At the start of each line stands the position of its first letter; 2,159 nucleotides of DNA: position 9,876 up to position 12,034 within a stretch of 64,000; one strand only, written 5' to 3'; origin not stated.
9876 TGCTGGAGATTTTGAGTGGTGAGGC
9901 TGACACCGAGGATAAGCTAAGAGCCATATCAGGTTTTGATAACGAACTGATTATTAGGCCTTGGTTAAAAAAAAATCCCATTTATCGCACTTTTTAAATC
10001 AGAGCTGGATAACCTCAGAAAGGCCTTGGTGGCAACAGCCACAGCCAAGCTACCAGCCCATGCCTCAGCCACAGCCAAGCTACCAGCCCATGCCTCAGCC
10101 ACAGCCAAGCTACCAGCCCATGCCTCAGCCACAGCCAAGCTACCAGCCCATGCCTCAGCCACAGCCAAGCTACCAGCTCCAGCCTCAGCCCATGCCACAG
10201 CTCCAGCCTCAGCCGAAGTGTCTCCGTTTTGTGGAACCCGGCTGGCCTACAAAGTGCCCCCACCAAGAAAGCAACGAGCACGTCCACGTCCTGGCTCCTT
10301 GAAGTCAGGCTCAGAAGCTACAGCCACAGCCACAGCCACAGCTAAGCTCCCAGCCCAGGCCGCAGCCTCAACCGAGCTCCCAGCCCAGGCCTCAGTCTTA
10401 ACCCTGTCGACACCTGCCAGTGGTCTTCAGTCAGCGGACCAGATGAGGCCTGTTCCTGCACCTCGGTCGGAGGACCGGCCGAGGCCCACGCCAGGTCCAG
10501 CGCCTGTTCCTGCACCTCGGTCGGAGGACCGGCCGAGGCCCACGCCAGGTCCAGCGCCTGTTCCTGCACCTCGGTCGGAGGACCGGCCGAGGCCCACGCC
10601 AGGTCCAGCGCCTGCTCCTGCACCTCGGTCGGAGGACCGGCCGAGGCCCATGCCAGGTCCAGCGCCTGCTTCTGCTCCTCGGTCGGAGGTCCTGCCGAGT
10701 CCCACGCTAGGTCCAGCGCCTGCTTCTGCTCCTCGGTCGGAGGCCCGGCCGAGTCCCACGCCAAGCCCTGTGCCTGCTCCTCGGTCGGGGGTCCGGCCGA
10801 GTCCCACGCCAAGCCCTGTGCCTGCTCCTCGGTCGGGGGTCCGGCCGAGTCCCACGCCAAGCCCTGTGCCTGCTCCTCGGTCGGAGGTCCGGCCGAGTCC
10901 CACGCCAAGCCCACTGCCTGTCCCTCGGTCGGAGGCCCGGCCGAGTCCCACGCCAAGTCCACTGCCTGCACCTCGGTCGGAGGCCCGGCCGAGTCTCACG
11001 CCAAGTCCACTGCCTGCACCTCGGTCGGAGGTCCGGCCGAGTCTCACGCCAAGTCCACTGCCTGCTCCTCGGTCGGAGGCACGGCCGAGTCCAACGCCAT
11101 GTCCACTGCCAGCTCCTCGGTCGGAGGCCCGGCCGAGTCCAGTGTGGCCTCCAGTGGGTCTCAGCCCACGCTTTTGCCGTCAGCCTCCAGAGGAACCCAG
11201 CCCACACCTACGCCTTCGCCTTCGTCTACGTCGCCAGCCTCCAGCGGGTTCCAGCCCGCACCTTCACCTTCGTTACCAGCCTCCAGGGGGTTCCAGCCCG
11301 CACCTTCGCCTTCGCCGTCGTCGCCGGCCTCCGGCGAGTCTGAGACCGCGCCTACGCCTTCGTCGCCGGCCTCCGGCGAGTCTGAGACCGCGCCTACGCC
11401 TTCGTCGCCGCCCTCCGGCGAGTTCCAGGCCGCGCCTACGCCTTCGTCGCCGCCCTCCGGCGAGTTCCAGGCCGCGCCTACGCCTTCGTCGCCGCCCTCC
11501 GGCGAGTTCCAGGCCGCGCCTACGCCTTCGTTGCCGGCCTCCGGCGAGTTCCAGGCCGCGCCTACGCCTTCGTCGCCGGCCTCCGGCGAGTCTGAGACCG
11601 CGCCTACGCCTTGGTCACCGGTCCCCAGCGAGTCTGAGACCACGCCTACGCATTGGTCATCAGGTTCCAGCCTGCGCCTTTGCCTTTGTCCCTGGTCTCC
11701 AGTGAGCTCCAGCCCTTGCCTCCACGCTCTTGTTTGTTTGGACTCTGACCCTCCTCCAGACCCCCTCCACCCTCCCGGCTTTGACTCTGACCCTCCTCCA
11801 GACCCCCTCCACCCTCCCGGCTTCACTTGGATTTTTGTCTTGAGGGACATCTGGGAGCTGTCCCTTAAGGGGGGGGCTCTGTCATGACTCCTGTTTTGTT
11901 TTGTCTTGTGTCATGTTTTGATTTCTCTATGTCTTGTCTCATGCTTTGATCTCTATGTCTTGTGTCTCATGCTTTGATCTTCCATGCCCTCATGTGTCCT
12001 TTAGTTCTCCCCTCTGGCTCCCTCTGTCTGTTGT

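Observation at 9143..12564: Structurally intact, apparently very young non-autonomous LTR retroelement with no gag/pol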

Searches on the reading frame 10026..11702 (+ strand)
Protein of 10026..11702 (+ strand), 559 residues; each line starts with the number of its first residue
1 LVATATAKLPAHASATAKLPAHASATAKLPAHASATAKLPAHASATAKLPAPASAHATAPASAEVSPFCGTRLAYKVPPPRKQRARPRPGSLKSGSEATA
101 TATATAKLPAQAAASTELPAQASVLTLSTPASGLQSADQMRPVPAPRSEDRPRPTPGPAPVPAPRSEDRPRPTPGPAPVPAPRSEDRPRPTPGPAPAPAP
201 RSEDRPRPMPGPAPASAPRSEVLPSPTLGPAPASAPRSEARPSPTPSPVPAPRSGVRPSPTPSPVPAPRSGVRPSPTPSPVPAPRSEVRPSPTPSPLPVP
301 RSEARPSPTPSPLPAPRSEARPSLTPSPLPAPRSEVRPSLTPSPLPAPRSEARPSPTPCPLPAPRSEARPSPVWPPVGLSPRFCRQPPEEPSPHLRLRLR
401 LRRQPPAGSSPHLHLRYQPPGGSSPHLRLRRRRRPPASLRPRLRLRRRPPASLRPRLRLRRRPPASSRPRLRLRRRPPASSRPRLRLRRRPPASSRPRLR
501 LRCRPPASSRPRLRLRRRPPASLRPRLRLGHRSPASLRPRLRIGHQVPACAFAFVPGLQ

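Call 28: find_encoding_contigs(protein=window:10026-11702:+, flank=10000, max_places=10)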
Protein window:10026-11702:+ (559 aa): no gene with exactly this product is on record in the collection.

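Call 37: find_homologous_proteins(query=window:10026-11702:+, max_evalue=0.001)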
Query window:10026-11702:+ (559 aa): 4 proteins with E <= 0.001 among 8000 candidates.
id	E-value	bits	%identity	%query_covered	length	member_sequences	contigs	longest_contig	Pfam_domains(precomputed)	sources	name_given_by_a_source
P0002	9.4e-15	73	47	28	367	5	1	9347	-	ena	-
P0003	3.1e-12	64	48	31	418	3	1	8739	-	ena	-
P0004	9.3e-6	43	77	8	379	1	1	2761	-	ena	-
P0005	2.5e-4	38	-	-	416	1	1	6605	-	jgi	-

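Call 39: find_encoding_contigs(protein=P0003, flank=10000, max_places=6)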
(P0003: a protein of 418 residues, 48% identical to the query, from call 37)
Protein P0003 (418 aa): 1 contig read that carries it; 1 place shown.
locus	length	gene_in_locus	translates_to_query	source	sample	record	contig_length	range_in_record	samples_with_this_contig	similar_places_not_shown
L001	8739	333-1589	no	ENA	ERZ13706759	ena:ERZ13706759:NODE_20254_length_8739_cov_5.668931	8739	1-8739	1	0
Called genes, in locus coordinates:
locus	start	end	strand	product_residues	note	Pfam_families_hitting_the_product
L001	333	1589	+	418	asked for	-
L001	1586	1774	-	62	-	-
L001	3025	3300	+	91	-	-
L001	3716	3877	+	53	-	-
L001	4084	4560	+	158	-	-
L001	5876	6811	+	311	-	-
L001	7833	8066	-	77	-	-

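Call 40: find_encoding_contigs(protein=P0002, flank=10000, max_places=6)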
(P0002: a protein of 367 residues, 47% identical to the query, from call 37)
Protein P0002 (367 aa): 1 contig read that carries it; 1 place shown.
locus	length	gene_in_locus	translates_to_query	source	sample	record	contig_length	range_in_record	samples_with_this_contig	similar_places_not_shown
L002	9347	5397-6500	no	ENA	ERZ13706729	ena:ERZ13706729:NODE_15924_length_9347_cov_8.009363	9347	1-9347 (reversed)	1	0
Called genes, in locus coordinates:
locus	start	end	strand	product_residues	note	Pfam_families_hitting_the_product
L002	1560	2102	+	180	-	-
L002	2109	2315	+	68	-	-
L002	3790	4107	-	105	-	-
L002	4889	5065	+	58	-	-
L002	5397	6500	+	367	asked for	-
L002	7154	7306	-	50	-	-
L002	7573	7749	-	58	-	-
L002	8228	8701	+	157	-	-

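Call 41: find_encoding_contigs(protein=P0004, flank=10000, max_places=6)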
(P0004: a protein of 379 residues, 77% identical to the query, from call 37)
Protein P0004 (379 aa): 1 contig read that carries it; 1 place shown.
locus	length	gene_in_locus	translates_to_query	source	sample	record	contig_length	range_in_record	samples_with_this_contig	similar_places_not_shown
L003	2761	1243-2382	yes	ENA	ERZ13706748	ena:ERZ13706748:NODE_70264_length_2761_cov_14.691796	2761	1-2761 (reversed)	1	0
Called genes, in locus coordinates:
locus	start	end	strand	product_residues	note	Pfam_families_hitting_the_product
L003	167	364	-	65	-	-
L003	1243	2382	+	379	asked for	-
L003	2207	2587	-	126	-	-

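Call 60: search_protein_representatives(protein=P0003)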
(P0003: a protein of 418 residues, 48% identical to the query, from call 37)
Query: 418 residues. Proteins with E-value up to 0.001 (for the whole library): 38; up to 1e-10: 13; up to 1e-30: 1. The best 38 are listed.
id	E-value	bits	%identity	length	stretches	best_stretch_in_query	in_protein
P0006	2.3e-41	158.7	70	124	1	64-181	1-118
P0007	5.1e-23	98.3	53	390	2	130-233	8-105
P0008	1.9e-17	80.0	29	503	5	235-314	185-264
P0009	1.2e-16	77.3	52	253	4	142-201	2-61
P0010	1.3e-15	74.0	57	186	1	43-114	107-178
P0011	8.8e-15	71.2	48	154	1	62-162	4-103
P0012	7.1e-14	68.2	70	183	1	159-231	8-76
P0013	8.6e-14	67.9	45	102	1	64-151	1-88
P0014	1.6e-13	67.1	65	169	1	64-126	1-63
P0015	1.6e-13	67.0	42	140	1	64-171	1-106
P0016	5.1e-13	65.4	39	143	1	60-184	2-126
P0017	1.4e-12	63.9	38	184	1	86-254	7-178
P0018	4.8e-11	58.9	32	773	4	189-293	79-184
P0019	1.1e-08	51.1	56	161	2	155-281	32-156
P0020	1.4e-08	50.8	52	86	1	55-113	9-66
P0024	2.8e-07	46.5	35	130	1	64-178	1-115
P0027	1.5e-06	44.1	24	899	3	237-296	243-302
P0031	1.4e-05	40.9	54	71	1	50-103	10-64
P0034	7.0e-05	38.6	51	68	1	39-102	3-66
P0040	7.4e-04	35.2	38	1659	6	219-316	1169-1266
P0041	7.5e-04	35.2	40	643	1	221-310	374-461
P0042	8.6e-04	35.0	27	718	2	218-315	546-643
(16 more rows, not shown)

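Call 62: find_encoding_contigs(protein=P0010, flank=10000, max_places=6)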
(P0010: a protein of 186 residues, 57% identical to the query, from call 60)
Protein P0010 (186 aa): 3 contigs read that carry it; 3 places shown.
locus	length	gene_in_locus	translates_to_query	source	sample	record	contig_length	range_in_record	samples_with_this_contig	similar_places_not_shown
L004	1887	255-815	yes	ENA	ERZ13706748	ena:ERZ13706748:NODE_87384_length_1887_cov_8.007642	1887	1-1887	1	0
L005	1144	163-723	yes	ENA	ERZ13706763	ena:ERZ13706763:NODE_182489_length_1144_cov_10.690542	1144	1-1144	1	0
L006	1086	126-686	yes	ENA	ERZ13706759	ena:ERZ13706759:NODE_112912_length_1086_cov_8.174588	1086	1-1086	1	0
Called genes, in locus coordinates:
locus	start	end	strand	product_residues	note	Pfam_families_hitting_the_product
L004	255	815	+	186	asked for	-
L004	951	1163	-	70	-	-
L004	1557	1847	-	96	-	-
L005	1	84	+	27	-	?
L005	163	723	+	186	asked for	-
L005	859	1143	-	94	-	?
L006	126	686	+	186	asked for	-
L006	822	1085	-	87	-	?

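Call 63: find_encoding_contigs(protein=P0031, flank=10000, max_places=6)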
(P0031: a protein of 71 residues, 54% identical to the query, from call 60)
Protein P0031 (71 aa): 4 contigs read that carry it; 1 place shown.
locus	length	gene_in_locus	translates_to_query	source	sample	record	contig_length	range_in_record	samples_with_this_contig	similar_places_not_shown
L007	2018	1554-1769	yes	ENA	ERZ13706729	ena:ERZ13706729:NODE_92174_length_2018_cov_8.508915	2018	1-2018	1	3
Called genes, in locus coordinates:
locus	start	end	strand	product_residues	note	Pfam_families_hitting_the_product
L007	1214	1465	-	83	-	-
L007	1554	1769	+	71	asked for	-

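Call 66: find_encoding_contigs(protein=P0034, flank=10000, max_places=10)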
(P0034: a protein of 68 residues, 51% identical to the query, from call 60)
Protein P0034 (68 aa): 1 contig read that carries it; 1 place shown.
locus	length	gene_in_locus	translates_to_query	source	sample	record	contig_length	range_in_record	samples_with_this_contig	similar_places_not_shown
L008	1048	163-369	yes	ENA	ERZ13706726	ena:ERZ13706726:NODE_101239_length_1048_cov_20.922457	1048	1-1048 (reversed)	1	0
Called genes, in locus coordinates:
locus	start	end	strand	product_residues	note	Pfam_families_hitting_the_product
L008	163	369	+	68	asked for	-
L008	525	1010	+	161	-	-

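Call 67: find_encoding_contigs(protein=P0016, flank=10000, max_places=10)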
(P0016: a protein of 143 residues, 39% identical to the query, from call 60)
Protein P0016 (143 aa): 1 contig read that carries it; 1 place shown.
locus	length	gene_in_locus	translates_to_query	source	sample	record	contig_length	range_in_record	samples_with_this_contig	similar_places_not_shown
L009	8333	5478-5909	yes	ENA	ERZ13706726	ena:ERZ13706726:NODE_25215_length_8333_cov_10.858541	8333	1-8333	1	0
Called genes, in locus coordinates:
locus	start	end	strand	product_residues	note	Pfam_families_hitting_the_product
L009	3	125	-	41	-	?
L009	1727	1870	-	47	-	-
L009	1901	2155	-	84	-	-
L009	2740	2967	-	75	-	-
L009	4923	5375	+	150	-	-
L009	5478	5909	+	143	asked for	-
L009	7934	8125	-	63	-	-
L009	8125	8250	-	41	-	-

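Call 76: search_protein_families(library=pfam, max_evalue=1, proteins=[P0006, P0016, P0024, P0007, P0008, P0018, P0027, P0040, P0041, P0042])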
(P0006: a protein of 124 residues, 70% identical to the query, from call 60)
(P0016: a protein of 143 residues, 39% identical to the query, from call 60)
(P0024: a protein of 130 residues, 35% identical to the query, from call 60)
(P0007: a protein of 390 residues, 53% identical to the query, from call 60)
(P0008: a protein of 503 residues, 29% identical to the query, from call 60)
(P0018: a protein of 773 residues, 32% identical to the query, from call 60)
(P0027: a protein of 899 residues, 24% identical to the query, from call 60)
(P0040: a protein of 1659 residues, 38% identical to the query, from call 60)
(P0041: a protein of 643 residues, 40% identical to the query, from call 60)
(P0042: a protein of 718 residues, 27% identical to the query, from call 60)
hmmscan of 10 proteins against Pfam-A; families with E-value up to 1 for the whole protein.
P0006 (124 aa): 1 family
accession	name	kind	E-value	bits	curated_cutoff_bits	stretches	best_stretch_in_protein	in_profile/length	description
PF07445.17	PriC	-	0.2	11.9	23.3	1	25-71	17-63/174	Primosomal replication protein priC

P0016 (143 aa): 2 families
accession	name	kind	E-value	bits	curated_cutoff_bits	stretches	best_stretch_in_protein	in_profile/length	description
PF04625.18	DEC-1_N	-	0.09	12.2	29.2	1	85-126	107-148/403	DEC-1 protein, N-terminal region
PF20775.2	Tag1_N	-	0.11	12.4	28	1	26-54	128-156/190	Tag1 N-terminal domain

P0024 (130 aa): 0 families

P0007 (390 aa): 0 families

P0008 (503 aa): 2 families
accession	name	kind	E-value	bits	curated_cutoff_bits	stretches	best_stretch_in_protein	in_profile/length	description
PF00053.31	EGF_laminin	-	2.5e-11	44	21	3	190-212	16-37/49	Laminin EGF domain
PF08395.17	7tm_7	-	2.6e-06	27.5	26.6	1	304-486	87-277/370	7tm Chemosensory receptor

P0018 (773 aa): 1 family
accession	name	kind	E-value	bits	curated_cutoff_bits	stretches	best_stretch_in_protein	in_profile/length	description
PF01825.27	GPS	-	1.8e-12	48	22.5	1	720-761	2-45/45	GPCR proteolysis site, GPS, motif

P0027 (899 aa): 0 families

P0040 (1659 aa): 13 families
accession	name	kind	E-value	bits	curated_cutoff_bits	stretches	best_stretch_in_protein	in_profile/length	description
PF00023.36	Ank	-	3.7e-29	99.6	21.1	7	77-106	1-27/33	Ankyrin repeat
PF12796.13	Ank_2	-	2.5e-25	89.3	27.3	5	131-217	9-84/90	Ankyrin repeats (3 copies)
PF16095.11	COR-A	-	2.6e-17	63.5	35.3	1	676-828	1-140/143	C-terminal of Roc, COR-A domain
PF13637.12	Ank_4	-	4.2e-11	43.2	22.7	0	57-101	10-50/50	Ankyrin repeats (many copies)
PF08477.19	Roc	-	2.1e-09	38.1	27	2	401-437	2-38/119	Ras of Complex, Roc, domain of DAPkinase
PF13606.12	Ank_3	-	1.8e-08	34.3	22.3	0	189-218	1-27/30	Ankyrin repeat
PF01335.27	DED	-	6.8e-06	26.7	35.9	1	1488-1554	1-65/82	Death effector domain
PF13857.12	Ank_5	-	1.1e-05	26.2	27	3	175-233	1-55/56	Ankyrin repeats (many copies)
PF00071.28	Ras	-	0.014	15.4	21.6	0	401-433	2-34/162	Ras family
PF22675.2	KH-I_KHDC4-BBP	-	0.045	14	30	0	76-95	46-65/76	KHDC4/BBP-like, KH-domain type I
PF00025.27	Arf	-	0.13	12.2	22.3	0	398-431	14-47/174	ADP-ribosylation factor family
PF24407.1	HTH_upst_double_PIN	-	0.31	11.8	27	0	225-255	23-53/70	HTH_upstream_double_PIN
PF20764.2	DUF6837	-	0.7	10.5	22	0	39-60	13-34/73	Domain of unknown function (DUF6837)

P0041 (643 aa): 4 families
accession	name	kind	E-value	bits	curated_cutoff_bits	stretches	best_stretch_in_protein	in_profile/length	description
PF20270.3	CATRA-C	-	0.039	15.1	24.6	1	247-317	30-99/137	CASPASE and TPR Repeat-Associated C-terminal domain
PF05061.18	Pox_A11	-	0.086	12.6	25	1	259-346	96-187/315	Poxvirus A11 Protein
PF23176.1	bHLH_LHW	-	0.16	12.4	28.5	0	311-340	15-44/63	Transcription factor LHW bHLH domain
PF04361.18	DUF494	-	0.46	10.7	22.6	1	26-98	16-88/153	Protein of unknown function (DUF494)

P0042 (718 aa): 4 families
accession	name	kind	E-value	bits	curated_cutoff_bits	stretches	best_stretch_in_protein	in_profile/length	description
PF12874.13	zf-met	-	2.4e-17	63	21.2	5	357-381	1-25/25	Zinc-finger of C2H2 type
PF12171.14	zf-C2H2_jaz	-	7.3e-17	61.5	22.6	4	237-263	1-27/27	Zinc-finger double-stranded RNA-binding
PF12756.13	zf-C2H2_2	-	2.9e-08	34.3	26.9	2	232-266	45-79/100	C2H2 type zinc-finger (2 copies)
PF11931.14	SF3a60_Prp9_C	-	0.0013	19.7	30.7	1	234-294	21-79/120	SF3a60/Prp9 C-terminal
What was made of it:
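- On Autonomous LTR retrotransposon: No such domain was found in related proteins either (call 76).
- On TR-GAG: The family ORF has no Pfam hit (call 76).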

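Call 80: predict_structure(alignment_id=A2)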
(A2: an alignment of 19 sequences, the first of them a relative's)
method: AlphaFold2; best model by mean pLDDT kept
length: 124 residues; sequences in the alignment: 19
mean_pLDDT: 80.5   pTM: 0.56
mean pLDDT of the five models: 80.5, 77.9, 77.9, 76.0, 74.6
residues with pLDDT >= 90: 68; 70-90: 10; 50-70: 46; < 50: 0
segments of 3 or more residues with pLDDT < 50: none
pLDDT, mean of each block of 10 residues (from residue 1): 88 96 96 97 94 94 95 80 58 56 59 61 62
secondary structure, 60 per line:
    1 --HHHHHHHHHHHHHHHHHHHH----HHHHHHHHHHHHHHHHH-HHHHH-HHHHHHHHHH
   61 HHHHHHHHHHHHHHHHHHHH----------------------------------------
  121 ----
elements in order: H3-22 H27-43 H45-49 H51-80

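Call 83: fold_search(model_id=the predicted structure, library=pdb)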
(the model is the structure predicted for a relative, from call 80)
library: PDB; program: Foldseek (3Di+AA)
matches with E <= 10: 53; with E <= 0.001: 0
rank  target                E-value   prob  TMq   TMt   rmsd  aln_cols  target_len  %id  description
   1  5wd9                  1.0e+00  0.38  0.32  0.44   6.2        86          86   15  Crystal structure of Legionella pneumophila effector lpg2328 (released 2017-11-29)
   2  2lhr_MODEL_1_A        1.6e+00  0.20  0.30  0.42  11.4        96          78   19  Solution structure of Staphylococcus aureus IsdH linker domain (released 2012-11-14)
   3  5wd8_B                1.7e+00  0.72  0.49  0.64   3.2        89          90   11  Crystal structure of Legionella pneumophila effector lpg2328 (released 2017-11-29)
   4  9edr_C                1.9e+00  0.20  0.33  0.18  18.6       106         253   17  Tubulin Cofactors D,E,G,C and Tubulin complex -- TBCC N Terminus Bound to Tubulin (released 2026-02-04)
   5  5wd8_A                2.0e+00  0.23  0.34  0.45   8.0        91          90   14  Crystal structure of Legionella pneumophila effector lpg2328 (released 2017-11-29)
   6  6tb2_D                2.3e+00  0.28  0.37  0.16   5.3        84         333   18  Structure of human haptoglobin-hemoglobin bound to S. aureus IsdH (released 2019-12-18)
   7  3us6                  2.5e+00  0.13  0.26  0.23  14.9        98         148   14  Crystal Structure of Histidine-containing Phosphotransfer Protein MtHPt1 from Medicago truncatula (released 2012-01-18)
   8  9k4q_A                2.6e+00  0.10  0.24  0.31  13.9        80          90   16  Crystal structure of designed zinc-induced homodimer C2-Zn1-HEHE-2 (released 2025-10-22)
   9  9h6e_A                3.0e+00  0.11  0.27  0.22  15.1       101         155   16  Complex of Histidine-containing phosphotransfer 1 (AHP1) and Response regulator 1 (ARR1) from A. thaliana (released 2025-03-26)
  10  1q6a_A                3.2e+00  0.06  0.19  0.22  11.4       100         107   19  Solution Structure of the C-terminal Domain of Thermosynechococcus elongatus KaiA (ThKaiA180C); Averaged Minimized Str (released 2003-08-19)
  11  7pcf_F                3.4e+00  0.13  0.30  0.13   5.2        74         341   18  Human methemoglobin bound to Staphylococcus aureus hemophore IsdB (released 2022-04-13)
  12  9c3i_S                3.6e+00  0.10  0.30  0.17  12.7       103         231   14  Rebuilt CNOT3/tRNA-LEU structure (released 2024-12-04)
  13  9k4q_C                3.6e+00  0.08  0.24  0.31  13.9        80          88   16  Crystal structure of designed zinc-induced homodimer C2-Zn1-HEHE-2 (released 2025-10-22)
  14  7xad_C                3.9e+00  0.11  0.28  0.35   9.8        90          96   13  Crystal strucutre of PD-L1 and DBL2_02 designed protein binder (released 2023-04-12)
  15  4euk_B                3.9e+00  0.10  0.27  0.23  15.4       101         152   15  Crystal structure (released 2013-02-20)
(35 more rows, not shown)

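Call 85: fold_search(model_id=the predicted structure, library=viral)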
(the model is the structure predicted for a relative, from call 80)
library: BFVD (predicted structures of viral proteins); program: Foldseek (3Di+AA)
matches with E <= 10: 124; with E <= 0.001: 0
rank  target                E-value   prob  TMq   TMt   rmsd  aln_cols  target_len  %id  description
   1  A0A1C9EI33            2.9e-01  0.51  0.38  0.17  12.5       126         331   11  Uncharacterized protein [Rhodococcus phage ChewyVIII]
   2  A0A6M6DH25            6.3e-01  0.38  0.39  0.22  16.6       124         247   22  (no name in the UniProt tables at hand)
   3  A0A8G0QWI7            8.8e-01  0.21  0.34  0.20  21.6       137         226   13  Putative ORF3 protein [Giant panda associated gemycircularvirus]
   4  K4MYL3                9.4e-01  0.23  0.28  0.18   8.6        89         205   18  24 kDa protein [Grapevine leafroll-associated virus 2]
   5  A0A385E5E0            1.1e+00  0.44  0.38  0.37   4.6        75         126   17  (no name in the UniProt tables at hand)
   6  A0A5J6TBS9            1.1e+00  0.16  0.28  0.32  19.9       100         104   13  Recombinase [Salmonella phage vB_SenS_SB28]
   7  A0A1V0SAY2            1.1e+00  0.11  0.24  0.19  19.6       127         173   18  Uncharacterized protein [Catovirus CTV1]
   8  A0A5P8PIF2            1.2e+00  0.41  0.33  0.42   5.8        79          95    9  Uncharacterized protein [Bacillus phage 056SW001B]
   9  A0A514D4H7            1.2e+00  0.11  0.24  0.13  20.1       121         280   18  Picornavirus capsid domain-containing protein (Fragment) [Picornavirales sp.]
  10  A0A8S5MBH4            1.5e+00  0.12  0.25  0.23  19.4       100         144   12  Uncharacterized protein (Fragment) [Myoviridae sp. ct9Fw19]
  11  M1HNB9                1.6e+00  0.11  0.24  0.13  16.1       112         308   16  (no name in the UniProt tables at hand)
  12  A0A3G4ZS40            1.6e+00  0.11  0.26  0.09  18.9       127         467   12  Uncharacterized protein [Edafosvirus sp.]
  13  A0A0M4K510            1.7e+00  0.14  0.26  0.07  14.8        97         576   11  (no name in the UniProt tables at hand)
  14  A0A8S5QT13            1.9e+00  0.18  0.30  0.34  19.4        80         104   15  Uncharacterized protein [Podoviridae sp. ctxkP1]
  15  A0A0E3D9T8            2.0e+00  0.28  0.30  0.52   7.6        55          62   16  Uncharacterized protein [Bacillus phage BCP8-2]
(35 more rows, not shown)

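Call 90: find_encoding_contigs(protein=P0011, flank=10000, max_places=10)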
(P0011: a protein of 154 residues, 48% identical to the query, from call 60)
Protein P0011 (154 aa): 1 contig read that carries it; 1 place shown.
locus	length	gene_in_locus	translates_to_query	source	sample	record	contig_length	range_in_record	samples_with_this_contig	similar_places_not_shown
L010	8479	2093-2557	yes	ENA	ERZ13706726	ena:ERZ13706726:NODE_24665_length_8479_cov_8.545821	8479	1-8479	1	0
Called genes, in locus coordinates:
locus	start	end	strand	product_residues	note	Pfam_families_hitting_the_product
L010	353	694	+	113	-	-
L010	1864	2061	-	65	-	-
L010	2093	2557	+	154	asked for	-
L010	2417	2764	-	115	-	-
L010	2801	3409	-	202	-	-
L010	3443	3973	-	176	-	-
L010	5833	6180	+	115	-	PF27089:PRAME_C (weak)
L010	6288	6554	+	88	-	-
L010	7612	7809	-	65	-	-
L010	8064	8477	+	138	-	?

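Call 91: find_encoding_contigs(protein=P0024, flank=10000, max_places=10)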
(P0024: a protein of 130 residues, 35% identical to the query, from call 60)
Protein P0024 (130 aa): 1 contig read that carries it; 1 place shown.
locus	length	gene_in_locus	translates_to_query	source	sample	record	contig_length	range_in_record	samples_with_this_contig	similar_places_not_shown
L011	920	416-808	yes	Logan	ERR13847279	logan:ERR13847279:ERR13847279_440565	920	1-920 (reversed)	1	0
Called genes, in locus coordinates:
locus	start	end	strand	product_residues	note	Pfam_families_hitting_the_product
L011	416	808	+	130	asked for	-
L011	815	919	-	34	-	?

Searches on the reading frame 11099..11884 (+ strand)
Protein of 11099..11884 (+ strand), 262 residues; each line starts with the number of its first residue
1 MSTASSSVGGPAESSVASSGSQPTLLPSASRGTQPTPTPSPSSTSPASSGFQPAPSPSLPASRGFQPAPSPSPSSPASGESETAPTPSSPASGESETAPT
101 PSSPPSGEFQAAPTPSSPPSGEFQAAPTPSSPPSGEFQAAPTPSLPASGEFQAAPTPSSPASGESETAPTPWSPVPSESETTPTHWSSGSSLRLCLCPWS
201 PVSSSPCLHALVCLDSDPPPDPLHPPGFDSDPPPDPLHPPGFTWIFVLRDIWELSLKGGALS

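Call 27: find_encoding_contigs(protein=window:11099-11884:+, flank=10000, max_places=10)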
Protein window:11099-11884:+ (262 aa): no gene with exactly this product is on record in the collection.
